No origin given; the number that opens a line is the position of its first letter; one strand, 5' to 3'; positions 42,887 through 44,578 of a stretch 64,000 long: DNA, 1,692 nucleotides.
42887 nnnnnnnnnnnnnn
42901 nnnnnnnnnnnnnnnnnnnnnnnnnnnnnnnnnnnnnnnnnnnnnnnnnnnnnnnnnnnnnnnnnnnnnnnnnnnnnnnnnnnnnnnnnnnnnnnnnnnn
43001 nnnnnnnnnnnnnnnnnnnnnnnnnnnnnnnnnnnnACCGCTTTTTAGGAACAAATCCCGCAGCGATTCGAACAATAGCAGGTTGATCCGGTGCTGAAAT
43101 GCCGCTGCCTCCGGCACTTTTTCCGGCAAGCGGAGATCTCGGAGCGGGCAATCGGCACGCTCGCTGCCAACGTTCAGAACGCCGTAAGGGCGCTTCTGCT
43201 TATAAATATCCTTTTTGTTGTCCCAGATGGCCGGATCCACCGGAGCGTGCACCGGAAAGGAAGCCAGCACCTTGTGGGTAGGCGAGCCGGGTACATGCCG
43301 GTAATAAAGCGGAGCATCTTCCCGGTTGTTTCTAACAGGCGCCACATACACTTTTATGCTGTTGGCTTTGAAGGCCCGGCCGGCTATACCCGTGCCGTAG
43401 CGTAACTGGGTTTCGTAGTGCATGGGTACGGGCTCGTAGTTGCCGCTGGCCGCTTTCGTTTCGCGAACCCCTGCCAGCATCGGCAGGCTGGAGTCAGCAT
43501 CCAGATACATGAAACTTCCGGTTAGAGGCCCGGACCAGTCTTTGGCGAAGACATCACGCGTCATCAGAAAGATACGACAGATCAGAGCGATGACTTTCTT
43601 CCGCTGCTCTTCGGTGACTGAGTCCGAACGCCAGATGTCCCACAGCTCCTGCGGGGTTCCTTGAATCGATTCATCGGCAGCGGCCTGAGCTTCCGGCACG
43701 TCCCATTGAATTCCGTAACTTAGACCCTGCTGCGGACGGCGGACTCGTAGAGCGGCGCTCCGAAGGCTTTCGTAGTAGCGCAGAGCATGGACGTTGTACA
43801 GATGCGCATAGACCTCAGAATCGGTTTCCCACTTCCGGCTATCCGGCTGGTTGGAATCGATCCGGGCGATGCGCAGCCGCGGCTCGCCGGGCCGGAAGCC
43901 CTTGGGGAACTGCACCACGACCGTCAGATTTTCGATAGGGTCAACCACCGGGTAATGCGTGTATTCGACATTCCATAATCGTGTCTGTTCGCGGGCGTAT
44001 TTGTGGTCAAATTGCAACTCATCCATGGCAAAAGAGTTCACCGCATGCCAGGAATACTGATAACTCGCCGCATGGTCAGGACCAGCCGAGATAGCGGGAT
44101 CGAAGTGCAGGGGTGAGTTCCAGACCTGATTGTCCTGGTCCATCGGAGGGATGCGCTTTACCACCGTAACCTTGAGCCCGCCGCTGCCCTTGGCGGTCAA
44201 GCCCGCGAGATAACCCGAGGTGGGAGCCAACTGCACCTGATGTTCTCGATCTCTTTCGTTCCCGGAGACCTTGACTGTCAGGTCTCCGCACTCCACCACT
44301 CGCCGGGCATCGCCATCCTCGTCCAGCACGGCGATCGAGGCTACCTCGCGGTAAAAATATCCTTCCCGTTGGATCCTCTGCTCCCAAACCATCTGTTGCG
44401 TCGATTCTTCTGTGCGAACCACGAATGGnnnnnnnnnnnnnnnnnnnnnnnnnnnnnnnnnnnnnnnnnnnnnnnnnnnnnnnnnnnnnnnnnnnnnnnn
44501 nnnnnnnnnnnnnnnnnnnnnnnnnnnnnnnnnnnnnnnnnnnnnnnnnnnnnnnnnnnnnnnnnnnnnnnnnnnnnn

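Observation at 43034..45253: Stand-alone 739-aa phosphodiesterase-like, unknown, GAF-like protein flanked by A/T-richer spacers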

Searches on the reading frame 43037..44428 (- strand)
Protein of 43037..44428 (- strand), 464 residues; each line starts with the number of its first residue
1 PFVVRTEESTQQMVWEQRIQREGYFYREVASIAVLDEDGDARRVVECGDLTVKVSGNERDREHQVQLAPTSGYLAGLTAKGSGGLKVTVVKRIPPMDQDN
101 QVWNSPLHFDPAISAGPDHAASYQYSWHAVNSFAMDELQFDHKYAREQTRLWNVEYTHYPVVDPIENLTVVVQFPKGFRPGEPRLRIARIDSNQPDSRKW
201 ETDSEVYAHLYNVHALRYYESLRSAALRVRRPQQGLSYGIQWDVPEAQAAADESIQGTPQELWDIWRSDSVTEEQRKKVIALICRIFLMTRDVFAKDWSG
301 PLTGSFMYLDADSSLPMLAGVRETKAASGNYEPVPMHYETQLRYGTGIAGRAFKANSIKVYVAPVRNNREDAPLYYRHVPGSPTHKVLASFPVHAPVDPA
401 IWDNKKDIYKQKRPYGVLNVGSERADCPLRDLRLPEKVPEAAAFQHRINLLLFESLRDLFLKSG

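Call 71: search_protein_representatives(alignment_id=A4)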
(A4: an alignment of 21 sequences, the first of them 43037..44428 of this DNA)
Query: 21 sequences, 449 profile positions. Proteins with E-value up to 0.001 (for the whole library): 1443; up to 1e-10: 842; up to 1e-30: 261. The best 150 are listed.
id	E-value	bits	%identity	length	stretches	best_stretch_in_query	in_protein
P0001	7.9e-156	535.7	-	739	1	2-445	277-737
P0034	2.5e-153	527.4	-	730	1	2-443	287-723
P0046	2.8e-150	517.3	-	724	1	2-442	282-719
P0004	2.7e-143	494.4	-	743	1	2-447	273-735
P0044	2.5e-138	478.0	-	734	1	3-447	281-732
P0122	1.3e-135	469.0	-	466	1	2-443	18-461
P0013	6.7e-134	463.4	-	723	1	2-448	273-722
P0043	9.0e-133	459.7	-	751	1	2-443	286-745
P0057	1.7e-132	458.7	-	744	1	1-447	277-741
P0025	1.2e-130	452.7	-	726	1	4-442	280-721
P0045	9.3e-130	449.7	-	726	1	2-442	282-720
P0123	1.8e-129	448.7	-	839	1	13-444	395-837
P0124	3.6e-128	444.5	-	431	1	29-442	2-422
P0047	7.4e-128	443.5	-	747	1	2-442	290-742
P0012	1.2e-126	439.5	-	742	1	3-447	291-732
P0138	5.8e-97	341.6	-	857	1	18-437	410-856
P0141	1.9e-91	323.5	-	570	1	6-444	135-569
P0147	2.1e-85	303.5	-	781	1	18-440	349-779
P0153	5.5e-80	285.7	-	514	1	9-445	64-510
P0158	1.1e-75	271.5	-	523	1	7-428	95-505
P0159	1.1e-75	271.5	-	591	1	7-420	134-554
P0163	7.9e-72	258.8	-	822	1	2-443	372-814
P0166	4.4e-71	256.3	-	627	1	2-437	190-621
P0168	9.1e-70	252.0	-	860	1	6-443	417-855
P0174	1.7e-63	231.4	-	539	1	3-442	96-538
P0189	8.1e-59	215.9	-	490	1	16-444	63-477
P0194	4.9e-56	206.7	-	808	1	18-440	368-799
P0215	1.7e-48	181.9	-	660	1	24-440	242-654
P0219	6.8e-48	179.9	-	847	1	2-442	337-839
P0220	8.1e-48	179.6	-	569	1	2-442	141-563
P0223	9.7e-47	176.1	-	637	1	12-408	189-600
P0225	4.0e-46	174.1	-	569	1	2-441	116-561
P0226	6.0e-46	173.5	-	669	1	23-412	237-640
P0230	2.3e-43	165.0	-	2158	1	26-441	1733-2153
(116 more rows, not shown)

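Call 72: search_protein_families(library=pfam, proteins=[P0123, P0138, P0163, P0168, P0230, P0219, P0194, P0147, P0215, P0226], max_evalue=0.01)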
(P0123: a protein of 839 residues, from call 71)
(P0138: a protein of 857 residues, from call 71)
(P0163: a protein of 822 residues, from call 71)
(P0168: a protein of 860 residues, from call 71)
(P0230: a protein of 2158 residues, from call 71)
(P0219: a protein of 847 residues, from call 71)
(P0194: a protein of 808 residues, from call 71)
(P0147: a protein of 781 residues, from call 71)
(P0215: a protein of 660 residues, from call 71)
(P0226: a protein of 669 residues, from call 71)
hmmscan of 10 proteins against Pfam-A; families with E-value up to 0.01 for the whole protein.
P0123 (839 aa): 1 family
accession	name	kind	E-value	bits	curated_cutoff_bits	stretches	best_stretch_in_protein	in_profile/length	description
PF00149.33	Metallophos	-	9.1e-11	43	21.5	1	7-106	3-72/191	Calcineurin-like phosphoesterase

P0138 (857 aa): 1 family
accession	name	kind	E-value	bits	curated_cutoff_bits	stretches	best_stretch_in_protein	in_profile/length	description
PF00149.33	Metallophos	-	2.5e-08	35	21.5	1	7-325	4-191/191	Calcineurin-like phosphoesterase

P0163 (822 aa): 2 families
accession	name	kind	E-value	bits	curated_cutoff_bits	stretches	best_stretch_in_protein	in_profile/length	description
PF00149.33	Metallophos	-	5.9e-13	50.1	21.5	1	36-304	2-190/191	Calcineurin-like phosphoesterase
PF12850.12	Metallophos_2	-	0.0035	17.8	27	0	36-89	2-37/154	Calcineurin-like phosphoesterase superfamily domain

P0168 (860 aa): 1 family
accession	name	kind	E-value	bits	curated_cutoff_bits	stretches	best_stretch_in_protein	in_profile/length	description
PF00149.33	Metallophos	-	3.9e-11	44.2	21.5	1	65-161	1-72/191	Calcineurin-like phosphoesterase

P0230 (2158 aa): 2 families
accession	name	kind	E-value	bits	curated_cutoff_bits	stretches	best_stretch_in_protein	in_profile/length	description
PF13676.11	TIR_2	-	1.7e-13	51.6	28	1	911-1022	1-111/122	TIR domain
PF08937.16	ThsB_TIR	-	2.4e-05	25.1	21.2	1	913-1001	2-94/100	Thoeris protein ThsB, TIR-like domain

P0219 (847 aa): 2 families
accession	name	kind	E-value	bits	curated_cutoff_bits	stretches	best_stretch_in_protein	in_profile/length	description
PF00149.33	Metallophos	-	1.8e-12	48.5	21.5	1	12-264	2-190/191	Calcineurin-like phosphoesterase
PF12850.12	Metallophos_2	-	0.00057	20.4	27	0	13-92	3-59/154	Calcineurin-like phosphoesterase superfamily domain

P0194 (808 aa): 3 families
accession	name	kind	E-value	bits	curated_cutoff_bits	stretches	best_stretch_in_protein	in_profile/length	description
PF00149.33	Metallophos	-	1.6e-10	42.2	21.5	1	7-282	1-190/191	Calcineurin-like phosphoesterase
PF13185.12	GAF_2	-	0.0029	18.3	28.6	1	660-762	26-113/136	GAF domain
PF12850.12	Metallophos_2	-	0.0045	17.5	27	0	8-56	2-45/154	Calcineurin-like phosphoesterase superfamily domain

P0147 (781 aa): 2 families
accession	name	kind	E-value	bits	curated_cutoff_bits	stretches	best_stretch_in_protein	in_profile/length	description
PF00149.33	Metallophos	-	1.8e-13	51.8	21.5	1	1-251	4-190/191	Calcineurin-like phosphoesterase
PF12850.12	Metallophos_2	-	0.0042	17.5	27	0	210-254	78-121/154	Calcineurin-like phosphoesterase superfamily domain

P0215 (660 aa): 3 families
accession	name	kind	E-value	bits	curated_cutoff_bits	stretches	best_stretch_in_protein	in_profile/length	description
PF12697.13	Abhydrolase_6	-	0.00058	21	26.3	1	51-146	63-148/217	Alpha/beta hydrolase family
PF24096.1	DUF7379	-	0.00075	19.9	33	1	35-112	51-126/191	Domain of unknown function (DUF7379)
PF07819.20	PGAP1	-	0.0092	16.2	24.3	0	58-99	90-130/233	PGAP1-like alpha/beta domain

P0226 (669 aa): 1 family
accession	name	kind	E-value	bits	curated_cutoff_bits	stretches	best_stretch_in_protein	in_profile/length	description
PF12770.12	CHAT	-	2.2e-09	37.6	24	1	20-173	105-272/289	CHAT domain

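Call 73: search_protein_families(library=pfam, proteins=[P0159, P0166, P0223, P0220, P0225, P0141, P0174, P0158, P0153, P0189], max_evalue=0.01)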
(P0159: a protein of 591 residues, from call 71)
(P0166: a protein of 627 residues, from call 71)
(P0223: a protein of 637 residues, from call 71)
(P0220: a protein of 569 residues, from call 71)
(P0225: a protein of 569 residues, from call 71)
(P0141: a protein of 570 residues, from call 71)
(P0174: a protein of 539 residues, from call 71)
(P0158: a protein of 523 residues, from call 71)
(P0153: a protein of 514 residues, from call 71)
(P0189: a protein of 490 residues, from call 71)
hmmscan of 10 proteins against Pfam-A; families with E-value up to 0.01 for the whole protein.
P0159 (591 aa): 2 families
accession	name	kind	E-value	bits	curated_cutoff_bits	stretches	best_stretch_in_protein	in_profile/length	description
PF00069.31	Pkinase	-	0.0025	17.7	31.7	1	1-83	164-258/263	Protein kinase domain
PF07714.23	PK_Tyr_Ser-Thr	-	0.0046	16.7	23.1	0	1-85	171-257/258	Protein tyrosine and serine/threonine kinase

P0166 (627 aa): 0 families

P0223 (637 aa): 0 families

P0220 (569 aa): 0 families

P0225 (569 aa): 0 families

P0141 (570 aa): 0 families

P0174 (539 aa): 0 families

P0158 (523 aa): 0 families

P0153 (514 aa): 0 families

P0189 (490 aa): 0 families

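Call 75: find_encoding_contigs(protein=P0226, flank=6000, max_places=2)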
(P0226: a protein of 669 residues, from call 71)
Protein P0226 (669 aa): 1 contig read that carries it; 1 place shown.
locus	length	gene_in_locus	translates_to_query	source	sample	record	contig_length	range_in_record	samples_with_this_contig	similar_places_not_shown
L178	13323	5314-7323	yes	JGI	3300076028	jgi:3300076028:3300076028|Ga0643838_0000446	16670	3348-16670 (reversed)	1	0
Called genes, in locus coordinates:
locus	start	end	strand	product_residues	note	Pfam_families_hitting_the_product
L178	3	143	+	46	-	?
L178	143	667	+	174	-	-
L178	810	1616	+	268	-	PF13462:Thioredoxin_4, PF13098:Thioredoxin_2 (weak), PF01323:DSBA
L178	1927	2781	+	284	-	PF04471:Mrr_cat (faint)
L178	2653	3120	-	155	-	-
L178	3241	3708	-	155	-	PF28130:DUF8371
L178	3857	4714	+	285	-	-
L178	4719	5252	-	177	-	-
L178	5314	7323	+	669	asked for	PF12770:CHAT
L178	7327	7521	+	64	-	-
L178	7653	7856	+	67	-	-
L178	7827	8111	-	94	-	-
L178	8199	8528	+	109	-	-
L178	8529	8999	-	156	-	-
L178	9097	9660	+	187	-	PF06560:GPI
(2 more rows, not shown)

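Call 76: find_encoding_contigs(protein=P0230, flank=6000, max_places=2)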
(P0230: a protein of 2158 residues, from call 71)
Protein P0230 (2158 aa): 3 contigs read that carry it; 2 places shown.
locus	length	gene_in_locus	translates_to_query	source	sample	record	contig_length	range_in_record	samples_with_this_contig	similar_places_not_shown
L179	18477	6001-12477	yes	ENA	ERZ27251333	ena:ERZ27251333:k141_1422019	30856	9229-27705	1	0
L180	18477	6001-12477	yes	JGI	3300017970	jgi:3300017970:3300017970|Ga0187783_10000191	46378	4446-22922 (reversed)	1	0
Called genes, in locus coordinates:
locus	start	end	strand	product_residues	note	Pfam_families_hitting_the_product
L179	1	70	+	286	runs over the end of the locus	-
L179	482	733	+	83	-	-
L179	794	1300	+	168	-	-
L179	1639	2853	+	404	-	-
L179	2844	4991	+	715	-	PF20028:VMAP-C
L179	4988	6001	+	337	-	PF13191:AAA_16 (faint), PF00004:AAA (faint), PF07728:AAA_5 (weak)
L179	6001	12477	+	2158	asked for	PF08937:ThsB_TIR (faint), PF13676:TIR_2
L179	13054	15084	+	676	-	PF01734:Patatin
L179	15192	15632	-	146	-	-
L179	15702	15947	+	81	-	-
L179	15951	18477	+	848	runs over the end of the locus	PF13589:HATPase_c_3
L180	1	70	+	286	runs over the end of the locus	-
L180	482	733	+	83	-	-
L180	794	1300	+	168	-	-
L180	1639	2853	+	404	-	-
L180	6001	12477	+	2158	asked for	PF08937:ThsB_TIR (faint), PF13676:TIR_2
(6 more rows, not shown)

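Call 94: find_encoding_contigs(protein=P0215, flank=5000, max_places=2)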
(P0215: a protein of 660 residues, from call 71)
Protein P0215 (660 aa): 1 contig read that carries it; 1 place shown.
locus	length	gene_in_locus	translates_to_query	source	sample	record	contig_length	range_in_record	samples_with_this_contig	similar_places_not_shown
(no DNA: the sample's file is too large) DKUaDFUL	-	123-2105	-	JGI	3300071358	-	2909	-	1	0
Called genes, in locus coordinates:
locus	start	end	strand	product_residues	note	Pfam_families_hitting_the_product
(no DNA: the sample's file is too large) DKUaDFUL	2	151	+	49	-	?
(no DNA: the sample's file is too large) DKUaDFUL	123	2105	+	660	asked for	-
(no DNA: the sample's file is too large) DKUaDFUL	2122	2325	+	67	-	-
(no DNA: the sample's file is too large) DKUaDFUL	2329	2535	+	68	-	-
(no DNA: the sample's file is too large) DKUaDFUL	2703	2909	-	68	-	?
